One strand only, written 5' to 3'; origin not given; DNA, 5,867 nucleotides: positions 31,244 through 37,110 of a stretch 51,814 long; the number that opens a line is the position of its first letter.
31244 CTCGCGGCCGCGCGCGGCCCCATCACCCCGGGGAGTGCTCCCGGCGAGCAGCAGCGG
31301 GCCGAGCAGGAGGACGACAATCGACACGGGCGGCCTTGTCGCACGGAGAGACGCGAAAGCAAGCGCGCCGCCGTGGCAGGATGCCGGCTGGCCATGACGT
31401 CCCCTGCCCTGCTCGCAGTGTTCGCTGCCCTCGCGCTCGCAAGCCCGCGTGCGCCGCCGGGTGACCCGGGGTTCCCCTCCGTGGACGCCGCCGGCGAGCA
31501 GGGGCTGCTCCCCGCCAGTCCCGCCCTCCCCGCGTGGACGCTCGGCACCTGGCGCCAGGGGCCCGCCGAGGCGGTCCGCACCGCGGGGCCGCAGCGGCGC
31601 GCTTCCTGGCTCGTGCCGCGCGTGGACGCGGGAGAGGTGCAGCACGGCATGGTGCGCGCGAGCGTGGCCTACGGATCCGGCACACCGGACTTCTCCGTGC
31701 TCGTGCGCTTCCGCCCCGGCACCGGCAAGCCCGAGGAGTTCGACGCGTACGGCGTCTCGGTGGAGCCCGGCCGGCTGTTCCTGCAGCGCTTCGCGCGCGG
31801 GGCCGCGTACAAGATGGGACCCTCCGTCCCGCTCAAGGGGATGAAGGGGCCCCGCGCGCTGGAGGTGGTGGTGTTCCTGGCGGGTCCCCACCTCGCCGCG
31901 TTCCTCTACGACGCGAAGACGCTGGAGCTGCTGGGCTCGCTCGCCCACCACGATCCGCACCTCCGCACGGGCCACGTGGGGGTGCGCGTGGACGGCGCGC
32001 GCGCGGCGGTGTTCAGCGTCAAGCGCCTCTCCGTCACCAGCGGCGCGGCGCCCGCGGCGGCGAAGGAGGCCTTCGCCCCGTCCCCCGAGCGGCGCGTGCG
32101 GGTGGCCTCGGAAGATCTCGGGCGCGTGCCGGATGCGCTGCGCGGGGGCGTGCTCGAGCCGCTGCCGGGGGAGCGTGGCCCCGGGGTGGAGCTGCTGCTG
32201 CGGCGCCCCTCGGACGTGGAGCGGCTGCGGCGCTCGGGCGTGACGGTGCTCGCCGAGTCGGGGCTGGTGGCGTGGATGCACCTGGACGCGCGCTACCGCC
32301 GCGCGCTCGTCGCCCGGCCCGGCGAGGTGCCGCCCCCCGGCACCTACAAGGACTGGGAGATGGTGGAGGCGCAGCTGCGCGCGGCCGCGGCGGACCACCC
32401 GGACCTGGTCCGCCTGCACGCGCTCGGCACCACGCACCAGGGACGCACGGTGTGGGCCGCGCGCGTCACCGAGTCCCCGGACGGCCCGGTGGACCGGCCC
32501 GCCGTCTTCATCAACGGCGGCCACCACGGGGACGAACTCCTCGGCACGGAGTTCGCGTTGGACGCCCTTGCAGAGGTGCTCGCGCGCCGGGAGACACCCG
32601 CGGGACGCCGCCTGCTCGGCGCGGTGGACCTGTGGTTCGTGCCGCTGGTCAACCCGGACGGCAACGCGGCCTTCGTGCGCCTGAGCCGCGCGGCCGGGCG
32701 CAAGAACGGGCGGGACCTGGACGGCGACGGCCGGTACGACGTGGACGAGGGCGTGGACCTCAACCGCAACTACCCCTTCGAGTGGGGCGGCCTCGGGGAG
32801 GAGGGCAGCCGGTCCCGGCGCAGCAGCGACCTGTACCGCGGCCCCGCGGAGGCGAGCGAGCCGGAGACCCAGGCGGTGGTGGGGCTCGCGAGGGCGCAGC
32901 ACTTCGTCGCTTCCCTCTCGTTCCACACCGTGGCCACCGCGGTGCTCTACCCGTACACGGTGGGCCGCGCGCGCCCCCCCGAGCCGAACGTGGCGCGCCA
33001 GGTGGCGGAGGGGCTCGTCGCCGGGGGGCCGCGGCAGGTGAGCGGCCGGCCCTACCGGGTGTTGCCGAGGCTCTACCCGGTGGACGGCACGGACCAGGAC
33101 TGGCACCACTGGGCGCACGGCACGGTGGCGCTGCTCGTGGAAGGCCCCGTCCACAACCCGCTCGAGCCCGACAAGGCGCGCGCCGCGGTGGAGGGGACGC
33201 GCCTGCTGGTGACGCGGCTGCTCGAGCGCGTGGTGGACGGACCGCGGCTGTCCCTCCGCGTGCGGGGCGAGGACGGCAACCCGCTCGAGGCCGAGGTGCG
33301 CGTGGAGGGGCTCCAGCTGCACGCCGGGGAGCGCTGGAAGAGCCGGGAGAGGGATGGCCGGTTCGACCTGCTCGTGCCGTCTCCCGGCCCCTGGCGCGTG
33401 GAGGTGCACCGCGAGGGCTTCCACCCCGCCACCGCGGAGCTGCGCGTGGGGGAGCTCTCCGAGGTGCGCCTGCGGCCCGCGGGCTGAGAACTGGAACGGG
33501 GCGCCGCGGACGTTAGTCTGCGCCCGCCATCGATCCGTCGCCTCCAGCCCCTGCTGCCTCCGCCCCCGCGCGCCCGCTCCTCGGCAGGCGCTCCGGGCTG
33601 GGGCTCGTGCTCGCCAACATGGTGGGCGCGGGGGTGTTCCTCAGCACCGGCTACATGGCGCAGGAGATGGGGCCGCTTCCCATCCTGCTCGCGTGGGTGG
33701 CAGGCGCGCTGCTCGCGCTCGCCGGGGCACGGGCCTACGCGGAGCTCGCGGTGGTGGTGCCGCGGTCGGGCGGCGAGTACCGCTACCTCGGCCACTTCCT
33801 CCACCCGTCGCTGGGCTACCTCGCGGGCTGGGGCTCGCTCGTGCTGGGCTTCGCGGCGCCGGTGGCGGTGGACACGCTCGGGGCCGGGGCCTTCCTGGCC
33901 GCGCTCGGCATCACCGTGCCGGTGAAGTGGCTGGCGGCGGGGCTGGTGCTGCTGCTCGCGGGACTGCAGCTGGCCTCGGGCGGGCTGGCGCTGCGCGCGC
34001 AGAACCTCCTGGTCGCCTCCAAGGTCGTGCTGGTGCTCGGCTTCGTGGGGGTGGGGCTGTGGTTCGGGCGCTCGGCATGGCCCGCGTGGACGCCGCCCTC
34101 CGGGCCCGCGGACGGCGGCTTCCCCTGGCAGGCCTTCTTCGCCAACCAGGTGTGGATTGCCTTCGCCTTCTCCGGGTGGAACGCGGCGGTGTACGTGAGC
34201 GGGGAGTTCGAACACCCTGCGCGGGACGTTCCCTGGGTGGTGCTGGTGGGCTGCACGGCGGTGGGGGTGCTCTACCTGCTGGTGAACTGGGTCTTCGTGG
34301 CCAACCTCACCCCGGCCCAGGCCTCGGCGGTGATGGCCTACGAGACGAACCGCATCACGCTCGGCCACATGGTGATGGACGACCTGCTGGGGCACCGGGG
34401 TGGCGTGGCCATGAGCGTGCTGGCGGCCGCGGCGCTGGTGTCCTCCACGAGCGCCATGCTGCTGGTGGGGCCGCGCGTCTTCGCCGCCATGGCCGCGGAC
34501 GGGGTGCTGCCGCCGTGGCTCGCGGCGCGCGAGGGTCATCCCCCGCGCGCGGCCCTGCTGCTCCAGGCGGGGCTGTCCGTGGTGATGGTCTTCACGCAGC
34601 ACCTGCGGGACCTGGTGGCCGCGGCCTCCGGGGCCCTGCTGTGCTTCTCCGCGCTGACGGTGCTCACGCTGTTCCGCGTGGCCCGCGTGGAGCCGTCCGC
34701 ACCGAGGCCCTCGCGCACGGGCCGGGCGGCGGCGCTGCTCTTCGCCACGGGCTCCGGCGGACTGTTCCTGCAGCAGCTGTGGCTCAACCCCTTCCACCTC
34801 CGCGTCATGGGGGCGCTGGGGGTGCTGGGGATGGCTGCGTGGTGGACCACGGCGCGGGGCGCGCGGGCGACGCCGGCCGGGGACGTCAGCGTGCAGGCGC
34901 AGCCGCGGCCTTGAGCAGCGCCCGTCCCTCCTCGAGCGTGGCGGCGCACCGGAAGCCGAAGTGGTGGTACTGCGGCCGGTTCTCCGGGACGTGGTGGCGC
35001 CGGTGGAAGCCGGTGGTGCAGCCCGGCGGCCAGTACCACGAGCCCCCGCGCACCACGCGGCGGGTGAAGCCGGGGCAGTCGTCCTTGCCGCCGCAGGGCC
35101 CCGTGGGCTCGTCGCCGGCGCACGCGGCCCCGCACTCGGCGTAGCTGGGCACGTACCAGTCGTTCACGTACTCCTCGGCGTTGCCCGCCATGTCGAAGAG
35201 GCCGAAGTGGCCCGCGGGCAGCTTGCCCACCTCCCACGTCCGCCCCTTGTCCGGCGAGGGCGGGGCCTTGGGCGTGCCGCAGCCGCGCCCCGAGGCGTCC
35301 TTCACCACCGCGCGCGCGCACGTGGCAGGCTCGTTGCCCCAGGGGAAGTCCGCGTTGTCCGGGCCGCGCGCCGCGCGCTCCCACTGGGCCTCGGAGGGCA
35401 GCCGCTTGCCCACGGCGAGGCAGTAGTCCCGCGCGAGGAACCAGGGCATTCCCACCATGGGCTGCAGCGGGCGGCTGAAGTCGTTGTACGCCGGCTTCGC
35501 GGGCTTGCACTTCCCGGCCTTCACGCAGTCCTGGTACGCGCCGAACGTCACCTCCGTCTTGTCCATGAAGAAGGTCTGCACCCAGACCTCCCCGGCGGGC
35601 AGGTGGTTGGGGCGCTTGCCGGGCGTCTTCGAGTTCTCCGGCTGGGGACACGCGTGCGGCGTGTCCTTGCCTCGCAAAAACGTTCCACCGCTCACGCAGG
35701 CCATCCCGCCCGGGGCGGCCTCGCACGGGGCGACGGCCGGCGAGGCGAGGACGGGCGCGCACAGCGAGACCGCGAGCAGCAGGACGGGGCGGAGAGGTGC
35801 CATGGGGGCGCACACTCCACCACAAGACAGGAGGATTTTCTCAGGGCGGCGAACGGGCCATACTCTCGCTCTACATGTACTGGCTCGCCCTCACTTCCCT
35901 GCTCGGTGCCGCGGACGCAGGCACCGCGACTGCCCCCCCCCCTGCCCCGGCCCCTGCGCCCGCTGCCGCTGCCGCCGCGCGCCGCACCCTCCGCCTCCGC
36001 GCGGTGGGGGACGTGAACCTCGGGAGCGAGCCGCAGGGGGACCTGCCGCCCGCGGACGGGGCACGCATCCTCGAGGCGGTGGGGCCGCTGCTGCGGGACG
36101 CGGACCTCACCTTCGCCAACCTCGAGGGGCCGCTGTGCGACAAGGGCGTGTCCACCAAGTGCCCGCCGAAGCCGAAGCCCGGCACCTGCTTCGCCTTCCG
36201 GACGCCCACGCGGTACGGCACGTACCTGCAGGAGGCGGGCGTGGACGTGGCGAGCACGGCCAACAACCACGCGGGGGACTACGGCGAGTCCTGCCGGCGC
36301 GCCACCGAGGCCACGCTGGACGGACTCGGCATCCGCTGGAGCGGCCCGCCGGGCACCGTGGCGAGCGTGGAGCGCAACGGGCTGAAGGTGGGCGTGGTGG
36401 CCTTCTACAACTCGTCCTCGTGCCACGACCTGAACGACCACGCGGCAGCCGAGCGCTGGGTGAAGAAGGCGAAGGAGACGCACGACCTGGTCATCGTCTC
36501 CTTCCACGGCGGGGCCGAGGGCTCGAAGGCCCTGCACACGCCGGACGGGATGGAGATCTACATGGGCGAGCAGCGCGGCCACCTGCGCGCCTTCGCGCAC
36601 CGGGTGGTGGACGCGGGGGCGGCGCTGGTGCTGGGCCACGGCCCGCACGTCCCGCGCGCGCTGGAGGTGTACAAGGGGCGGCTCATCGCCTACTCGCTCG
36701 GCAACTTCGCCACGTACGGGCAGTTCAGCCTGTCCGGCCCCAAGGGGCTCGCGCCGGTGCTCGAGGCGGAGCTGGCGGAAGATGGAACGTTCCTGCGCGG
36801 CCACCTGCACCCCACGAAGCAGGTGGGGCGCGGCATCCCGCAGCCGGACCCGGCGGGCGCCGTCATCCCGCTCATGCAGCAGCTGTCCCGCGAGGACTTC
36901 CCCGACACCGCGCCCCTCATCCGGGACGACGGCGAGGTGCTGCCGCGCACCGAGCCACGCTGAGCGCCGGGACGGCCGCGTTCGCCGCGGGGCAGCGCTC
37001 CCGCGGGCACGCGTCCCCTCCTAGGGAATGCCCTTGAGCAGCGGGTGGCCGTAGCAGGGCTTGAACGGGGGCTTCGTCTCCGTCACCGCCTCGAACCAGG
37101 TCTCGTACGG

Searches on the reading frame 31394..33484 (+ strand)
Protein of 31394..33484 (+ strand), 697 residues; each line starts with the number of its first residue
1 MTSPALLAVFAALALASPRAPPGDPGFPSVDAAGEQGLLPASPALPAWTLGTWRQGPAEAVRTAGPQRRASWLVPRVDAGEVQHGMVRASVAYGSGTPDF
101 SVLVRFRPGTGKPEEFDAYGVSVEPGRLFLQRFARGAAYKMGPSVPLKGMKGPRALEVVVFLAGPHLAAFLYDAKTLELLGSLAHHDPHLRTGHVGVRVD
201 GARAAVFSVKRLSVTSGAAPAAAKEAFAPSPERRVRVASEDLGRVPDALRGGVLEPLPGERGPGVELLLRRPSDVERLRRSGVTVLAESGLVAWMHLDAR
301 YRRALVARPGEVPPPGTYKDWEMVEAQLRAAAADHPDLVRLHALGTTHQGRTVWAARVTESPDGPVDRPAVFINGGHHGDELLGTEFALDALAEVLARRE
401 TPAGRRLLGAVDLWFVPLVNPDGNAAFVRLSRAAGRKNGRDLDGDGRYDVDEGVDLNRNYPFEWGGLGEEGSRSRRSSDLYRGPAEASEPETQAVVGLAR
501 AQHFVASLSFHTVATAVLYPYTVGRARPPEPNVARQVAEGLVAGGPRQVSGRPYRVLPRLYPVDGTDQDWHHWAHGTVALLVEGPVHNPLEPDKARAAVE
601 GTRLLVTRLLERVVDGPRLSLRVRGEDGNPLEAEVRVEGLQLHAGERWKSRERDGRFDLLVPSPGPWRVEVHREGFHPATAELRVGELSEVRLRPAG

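Call 44: search_protein_families(library=pfam, proteins=[window:31394-33484:+], max_evalue=0.001)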
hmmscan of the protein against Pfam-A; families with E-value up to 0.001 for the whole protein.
window:31394-33484:+ (697 aa): 2 families
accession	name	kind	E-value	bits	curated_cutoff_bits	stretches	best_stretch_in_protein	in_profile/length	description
PF00246.29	Peptidase_M14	-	7.9e-49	167.2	21.6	1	325-579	2-256/286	Zinc carboxypeptidase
PF24827.1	AstE_AspA_cat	-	0.00023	21.2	25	1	369-480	3-85/192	Succinylglutamate desuccinylase/Aspartoacylase catalytic domain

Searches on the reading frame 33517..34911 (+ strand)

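Call 44: search_protein_families(library=pfam, proteins=[window:33517-34911:+], max_evalue=0.001)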
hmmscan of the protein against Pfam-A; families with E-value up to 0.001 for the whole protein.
window:33517-34911:+ (465 aa): 2 families
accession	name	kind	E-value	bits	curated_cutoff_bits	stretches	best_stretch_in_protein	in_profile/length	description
PF13520.12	AA_permease_2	-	2.2e-37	129.4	27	1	28-401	7-387/427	Amino acid permease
PF00324.27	AA_permease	-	7.1e-31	107.8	24.6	1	32-399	7-384/470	Amino acid permease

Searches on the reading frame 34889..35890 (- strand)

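Call 44: search_protein_families(library=pfam, proteins=[window:34889-35890:-], max_evalue=0.001)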
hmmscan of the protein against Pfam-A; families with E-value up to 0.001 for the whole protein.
window:34889-35890:- (334 aa): 1 family
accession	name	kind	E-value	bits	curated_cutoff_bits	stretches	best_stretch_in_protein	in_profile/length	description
PF03781.23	FGE-sulfatase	-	1e-36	127.4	23.3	1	63-316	5-254/255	Sulfatase-modifying factor enzyme 1-like domain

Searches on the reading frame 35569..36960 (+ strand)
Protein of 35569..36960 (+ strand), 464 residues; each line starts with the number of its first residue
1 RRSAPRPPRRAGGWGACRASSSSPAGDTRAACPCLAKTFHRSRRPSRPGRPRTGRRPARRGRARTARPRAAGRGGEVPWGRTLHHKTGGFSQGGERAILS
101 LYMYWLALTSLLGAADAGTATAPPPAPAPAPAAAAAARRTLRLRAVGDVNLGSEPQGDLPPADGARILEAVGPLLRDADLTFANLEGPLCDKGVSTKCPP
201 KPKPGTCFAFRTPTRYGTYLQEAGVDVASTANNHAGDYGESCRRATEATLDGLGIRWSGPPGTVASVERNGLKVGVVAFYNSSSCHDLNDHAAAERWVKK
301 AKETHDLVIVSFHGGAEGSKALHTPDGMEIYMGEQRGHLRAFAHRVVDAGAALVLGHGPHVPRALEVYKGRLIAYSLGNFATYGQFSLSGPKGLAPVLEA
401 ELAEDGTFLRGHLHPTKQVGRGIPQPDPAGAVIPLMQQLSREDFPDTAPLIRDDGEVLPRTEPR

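Call 44: search_protein_families(library=pfam, proteins=[window:35569-36960:+], max_evalue=0.001)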
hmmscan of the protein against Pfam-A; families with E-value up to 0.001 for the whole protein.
window:35569-36960:+ (464 aa): 1 family
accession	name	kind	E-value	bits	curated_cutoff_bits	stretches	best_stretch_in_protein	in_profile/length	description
PF09587.15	PGA_cap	-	1.1e-44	153.3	27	1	143-381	2-252/255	Bacterial capsule synthesis protein PGA_cap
